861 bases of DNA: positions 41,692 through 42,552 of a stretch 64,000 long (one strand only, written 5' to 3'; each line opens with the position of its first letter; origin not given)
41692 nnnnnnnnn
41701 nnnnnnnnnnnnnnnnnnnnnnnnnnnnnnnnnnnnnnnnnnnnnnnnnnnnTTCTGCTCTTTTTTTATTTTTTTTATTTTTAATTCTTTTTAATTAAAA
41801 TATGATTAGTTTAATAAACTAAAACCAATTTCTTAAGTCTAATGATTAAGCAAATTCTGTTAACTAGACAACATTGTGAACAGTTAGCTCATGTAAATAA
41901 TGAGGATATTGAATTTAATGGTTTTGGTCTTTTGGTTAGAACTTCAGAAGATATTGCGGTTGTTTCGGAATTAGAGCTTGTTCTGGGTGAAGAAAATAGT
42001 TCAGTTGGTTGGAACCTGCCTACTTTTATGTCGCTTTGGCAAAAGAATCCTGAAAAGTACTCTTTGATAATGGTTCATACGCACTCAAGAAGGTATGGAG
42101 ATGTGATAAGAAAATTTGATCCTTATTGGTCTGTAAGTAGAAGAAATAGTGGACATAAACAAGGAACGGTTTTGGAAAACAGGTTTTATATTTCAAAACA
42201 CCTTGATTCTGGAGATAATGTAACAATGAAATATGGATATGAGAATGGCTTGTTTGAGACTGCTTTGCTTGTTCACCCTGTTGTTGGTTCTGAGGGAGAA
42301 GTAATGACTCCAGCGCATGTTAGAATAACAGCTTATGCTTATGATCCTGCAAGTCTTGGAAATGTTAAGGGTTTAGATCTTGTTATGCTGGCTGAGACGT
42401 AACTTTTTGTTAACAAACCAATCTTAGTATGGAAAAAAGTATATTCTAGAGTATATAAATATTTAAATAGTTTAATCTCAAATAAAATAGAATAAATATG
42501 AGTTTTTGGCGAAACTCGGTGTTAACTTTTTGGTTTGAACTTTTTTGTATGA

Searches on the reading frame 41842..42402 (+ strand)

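Call 3: search_protein_families(library=pfam, proteins=[window:41842-42402:+], max_evalue=0.1)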
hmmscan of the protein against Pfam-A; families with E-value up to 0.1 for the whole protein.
window:41842-42402:+ (186 aa): 0 families

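Call 4: search_protein_families(library=ncbifam, proteins=[window:41842-42402:+], max_evalue=0.1)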
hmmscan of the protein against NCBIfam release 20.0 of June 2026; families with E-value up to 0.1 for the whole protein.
window:41842-42402:+ (186 aa): 1 family
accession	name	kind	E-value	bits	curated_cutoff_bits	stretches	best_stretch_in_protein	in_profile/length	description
NF033479.0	Efa1_rel_toxin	subfamily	0.015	11.9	4000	1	53-136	1534-1614/3223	LifA/Efa1-related large cytotoxin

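Call 5: search_protein_families(library=padloc, proteins=[window:41842-42402:+], max_evalue=0.1)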
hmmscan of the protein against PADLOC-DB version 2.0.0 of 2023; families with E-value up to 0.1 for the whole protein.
window:41842-42402:+ (186 aa): 0 families
